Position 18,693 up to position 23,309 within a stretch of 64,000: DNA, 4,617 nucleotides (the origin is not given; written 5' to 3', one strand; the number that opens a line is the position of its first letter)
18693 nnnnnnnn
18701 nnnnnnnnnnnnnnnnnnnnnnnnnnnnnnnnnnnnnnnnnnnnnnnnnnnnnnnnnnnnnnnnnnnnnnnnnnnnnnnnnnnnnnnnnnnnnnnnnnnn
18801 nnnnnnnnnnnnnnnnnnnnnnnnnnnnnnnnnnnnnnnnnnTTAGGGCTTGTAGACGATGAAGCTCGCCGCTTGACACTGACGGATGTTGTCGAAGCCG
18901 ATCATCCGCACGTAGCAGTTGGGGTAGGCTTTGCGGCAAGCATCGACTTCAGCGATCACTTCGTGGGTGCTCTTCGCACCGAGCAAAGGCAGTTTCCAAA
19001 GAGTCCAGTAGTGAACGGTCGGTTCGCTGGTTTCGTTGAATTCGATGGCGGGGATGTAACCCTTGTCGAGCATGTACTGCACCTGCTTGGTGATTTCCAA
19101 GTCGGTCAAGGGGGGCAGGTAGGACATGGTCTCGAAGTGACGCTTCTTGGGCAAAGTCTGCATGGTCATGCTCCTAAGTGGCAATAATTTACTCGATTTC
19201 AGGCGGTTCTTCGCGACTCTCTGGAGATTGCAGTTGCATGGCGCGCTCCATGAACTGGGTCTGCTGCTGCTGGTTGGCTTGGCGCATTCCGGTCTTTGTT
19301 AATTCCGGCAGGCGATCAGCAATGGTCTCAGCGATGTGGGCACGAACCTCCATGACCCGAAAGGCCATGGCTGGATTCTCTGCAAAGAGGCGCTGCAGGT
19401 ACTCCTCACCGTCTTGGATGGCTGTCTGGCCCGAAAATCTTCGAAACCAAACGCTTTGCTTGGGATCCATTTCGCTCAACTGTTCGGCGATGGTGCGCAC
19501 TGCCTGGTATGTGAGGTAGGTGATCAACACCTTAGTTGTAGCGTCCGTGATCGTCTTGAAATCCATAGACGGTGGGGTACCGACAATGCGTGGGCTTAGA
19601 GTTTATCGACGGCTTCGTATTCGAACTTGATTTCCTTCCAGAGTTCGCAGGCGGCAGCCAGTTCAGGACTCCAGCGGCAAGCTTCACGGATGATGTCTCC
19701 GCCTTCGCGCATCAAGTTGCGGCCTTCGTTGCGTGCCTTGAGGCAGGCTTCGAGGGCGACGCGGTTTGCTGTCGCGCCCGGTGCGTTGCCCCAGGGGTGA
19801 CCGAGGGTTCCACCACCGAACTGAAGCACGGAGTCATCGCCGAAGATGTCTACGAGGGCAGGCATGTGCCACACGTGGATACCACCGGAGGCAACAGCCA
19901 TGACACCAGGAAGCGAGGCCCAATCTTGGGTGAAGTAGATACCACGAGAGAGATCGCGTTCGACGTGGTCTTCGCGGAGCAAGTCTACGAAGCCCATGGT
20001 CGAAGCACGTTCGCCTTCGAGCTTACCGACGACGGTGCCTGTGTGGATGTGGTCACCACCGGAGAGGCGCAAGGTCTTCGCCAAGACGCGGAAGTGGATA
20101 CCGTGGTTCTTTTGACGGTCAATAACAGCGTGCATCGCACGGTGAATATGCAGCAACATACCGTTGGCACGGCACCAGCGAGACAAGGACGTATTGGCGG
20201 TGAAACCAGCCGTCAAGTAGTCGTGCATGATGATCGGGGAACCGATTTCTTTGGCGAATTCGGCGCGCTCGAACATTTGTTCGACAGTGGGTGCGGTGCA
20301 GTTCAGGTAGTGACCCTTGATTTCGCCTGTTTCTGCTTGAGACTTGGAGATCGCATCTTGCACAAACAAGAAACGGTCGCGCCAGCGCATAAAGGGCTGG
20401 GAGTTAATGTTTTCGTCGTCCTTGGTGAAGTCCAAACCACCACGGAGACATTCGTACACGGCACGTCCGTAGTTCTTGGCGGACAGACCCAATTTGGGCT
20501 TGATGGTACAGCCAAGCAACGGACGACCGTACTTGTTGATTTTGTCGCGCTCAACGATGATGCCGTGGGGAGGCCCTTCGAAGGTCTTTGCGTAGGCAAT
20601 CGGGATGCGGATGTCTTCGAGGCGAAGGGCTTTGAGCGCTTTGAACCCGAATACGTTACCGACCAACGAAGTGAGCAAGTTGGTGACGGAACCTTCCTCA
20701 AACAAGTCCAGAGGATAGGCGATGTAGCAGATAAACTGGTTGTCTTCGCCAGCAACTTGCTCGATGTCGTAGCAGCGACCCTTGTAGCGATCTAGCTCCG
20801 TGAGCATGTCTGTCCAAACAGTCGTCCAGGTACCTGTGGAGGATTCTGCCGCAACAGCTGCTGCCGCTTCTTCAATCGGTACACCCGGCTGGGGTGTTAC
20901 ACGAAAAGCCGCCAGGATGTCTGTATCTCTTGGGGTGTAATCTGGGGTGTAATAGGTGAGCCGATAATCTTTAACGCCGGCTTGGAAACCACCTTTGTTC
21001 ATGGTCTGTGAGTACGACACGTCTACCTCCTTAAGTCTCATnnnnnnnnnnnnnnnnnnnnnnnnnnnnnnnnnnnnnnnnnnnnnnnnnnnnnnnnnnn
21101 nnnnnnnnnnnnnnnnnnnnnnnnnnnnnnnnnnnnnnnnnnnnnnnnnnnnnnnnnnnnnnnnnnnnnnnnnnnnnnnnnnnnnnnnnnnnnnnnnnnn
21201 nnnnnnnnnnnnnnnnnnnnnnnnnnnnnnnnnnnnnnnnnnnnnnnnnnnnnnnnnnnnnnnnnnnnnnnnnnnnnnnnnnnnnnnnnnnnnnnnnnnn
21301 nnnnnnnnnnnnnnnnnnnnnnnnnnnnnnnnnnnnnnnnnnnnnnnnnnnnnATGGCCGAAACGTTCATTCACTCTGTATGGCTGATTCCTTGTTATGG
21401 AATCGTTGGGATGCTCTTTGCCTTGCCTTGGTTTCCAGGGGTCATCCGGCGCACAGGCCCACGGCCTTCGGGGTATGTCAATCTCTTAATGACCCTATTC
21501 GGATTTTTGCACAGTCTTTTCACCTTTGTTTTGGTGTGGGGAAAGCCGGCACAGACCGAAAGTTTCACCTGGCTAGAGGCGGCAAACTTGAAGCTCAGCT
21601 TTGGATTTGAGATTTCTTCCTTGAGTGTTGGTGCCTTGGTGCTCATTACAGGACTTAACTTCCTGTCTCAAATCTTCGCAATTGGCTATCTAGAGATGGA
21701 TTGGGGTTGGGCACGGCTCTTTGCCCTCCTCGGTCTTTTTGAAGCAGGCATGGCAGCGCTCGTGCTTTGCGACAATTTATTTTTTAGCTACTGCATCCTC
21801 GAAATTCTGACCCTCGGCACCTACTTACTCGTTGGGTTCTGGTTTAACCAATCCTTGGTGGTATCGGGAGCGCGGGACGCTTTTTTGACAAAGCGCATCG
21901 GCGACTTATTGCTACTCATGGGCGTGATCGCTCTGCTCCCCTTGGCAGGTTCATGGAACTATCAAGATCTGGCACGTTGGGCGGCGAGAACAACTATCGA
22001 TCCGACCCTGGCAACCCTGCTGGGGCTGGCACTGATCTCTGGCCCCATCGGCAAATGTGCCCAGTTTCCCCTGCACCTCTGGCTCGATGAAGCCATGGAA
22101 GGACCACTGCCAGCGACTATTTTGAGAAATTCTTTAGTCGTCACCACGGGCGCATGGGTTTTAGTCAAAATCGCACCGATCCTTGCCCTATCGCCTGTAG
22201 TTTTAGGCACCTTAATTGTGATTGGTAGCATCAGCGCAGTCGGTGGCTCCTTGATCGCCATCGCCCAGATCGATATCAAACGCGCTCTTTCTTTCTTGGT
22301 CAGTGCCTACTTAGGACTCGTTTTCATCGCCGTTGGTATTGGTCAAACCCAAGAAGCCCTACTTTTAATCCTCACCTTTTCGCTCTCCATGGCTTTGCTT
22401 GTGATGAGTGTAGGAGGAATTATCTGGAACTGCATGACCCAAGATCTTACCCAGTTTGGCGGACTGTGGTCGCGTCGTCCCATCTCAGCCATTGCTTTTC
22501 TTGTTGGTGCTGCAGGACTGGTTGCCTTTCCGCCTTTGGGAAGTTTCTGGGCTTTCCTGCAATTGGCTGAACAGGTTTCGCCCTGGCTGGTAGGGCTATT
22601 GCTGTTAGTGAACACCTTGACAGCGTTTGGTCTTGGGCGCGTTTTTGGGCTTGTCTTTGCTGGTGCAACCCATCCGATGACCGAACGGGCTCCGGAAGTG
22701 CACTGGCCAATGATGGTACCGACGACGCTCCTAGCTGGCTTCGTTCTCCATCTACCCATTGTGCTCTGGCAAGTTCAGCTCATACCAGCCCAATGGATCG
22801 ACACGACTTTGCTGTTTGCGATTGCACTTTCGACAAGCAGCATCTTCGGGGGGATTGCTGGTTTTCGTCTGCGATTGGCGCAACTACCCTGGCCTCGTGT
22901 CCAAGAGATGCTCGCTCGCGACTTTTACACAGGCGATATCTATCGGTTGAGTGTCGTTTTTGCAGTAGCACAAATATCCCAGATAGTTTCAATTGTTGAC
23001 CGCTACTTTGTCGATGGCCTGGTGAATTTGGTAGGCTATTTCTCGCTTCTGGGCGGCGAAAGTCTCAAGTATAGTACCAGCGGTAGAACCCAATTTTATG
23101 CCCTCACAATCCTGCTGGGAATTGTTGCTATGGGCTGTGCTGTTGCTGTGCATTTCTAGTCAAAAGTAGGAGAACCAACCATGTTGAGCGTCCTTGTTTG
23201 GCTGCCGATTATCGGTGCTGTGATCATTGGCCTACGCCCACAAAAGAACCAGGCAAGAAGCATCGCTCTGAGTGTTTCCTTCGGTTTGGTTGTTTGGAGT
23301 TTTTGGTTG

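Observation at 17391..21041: Rubisco operon extended to five genes: rbcL-rbcX-rbcS-raf1 plus a coiled-coil ORF, all translationally coupled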

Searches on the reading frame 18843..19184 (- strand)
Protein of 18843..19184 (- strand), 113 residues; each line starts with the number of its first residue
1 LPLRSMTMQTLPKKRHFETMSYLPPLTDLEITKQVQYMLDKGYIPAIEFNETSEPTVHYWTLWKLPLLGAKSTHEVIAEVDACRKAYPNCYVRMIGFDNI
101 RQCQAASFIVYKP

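Call 4: search_protein_families(library=pfam, proteins=[window:18843-19184:-], max_evalue=0.01)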
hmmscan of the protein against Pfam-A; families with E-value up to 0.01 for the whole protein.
window:18843-19184:- (113 aa): 1 family
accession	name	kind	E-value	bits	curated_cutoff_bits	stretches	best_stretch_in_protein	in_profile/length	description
PF00101.25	RuBisCO_small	-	4.1e-42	142.5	27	1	17-113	1-97/97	Ribulose bisphosphate carboxylase, small chain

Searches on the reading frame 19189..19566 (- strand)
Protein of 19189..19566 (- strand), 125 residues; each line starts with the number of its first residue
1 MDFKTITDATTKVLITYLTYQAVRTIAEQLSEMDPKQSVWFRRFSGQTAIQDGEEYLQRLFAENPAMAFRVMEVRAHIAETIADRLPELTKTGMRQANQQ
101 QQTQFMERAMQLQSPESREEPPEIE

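Call 4: search_protein_families(library=pfam, proteins=[window:19189-19566:-], max_evalue=0.01)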
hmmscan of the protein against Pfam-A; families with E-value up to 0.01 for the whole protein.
window:19189-19566:- (125 aa): 1 family
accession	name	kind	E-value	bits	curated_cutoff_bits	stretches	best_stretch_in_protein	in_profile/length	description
PF02341.20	RbcX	-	8e-42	142.4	27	1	1-111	1-111/111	RbcX protein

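Call 39: find_homologous_proteins(query=window:19189-19566:-, max_evalue=0.00001)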
Query window:19189-19566:- (125 aa): 1 proteins with E <= 0.00001 among 5 candidates.
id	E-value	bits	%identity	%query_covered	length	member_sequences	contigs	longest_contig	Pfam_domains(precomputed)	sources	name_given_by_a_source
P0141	2.9e-72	258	99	100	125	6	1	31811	PF02341.21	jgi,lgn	-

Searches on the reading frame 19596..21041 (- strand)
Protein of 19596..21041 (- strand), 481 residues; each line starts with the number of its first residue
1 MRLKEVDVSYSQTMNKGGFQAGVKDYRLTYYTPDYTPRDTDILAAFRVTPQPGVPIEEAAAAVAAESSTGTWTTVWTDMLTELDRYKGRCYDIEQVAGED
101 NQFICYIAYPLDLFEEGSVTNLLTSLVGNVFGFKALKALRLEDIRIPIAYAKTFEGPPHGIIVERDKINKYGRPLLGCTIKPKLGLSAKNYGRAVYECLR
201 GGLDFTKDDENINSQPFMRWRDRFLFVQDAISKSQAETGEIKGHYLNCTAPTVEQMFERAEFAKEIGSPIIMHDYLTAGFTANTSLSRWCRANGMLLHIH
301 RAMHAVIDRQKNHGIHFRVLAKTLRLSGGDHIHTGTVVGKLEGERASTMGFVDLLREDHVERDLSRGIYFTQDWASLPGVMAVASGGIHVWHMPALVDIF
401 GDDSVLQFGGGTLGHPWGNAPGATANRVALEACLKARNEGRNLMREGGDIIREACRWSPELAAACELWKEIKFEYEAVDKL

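Call 4: search_protein_families(library=pfam, proteins=[window:19596-21041:-], max_evalue=0.01)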
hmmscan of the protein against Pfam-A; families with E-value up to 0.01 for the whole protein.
window:19596-21041:- (481 aa): 2 families
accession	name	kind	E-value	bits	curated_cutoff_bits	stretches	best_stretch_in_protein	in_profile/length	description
PF00016.26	RuBisCO_large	-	7.4e-138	459.2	30.1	1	160-468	1-299/299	Ribulose bisphosphate carboxylase large chain, catalytic domain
PF02788.21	RuBisCO_large_N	-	2e-44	151.1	20.7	1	30-150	2-120/120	Ribulose bisphosphate carboxylase large chain, N-terminal domain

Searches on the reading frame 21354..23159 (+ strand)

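Call 31: search_protein_families(library=pfam, proteins=[window:21354-23159:+], max_evalue=0.001)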
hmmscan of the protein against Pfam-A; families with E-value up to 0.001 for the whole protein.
window:21354-23159:+ (601 aa): 2 families
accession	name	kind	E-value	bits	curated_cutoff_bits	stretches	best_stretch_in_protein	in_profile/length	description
PF00361.26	Proton_antipo_M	-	3.7e-43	148.2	21.5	1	140-419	2-286/294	NADH:quinone oxidoreductase/Mrp antiporter, TM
PF00662.26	Proton_antipo_N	-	6.5e-14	52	24.5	1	73-122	1-50/51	NADH-Ubiquinone oxidoreductase (complex I), chain 5 N-terminus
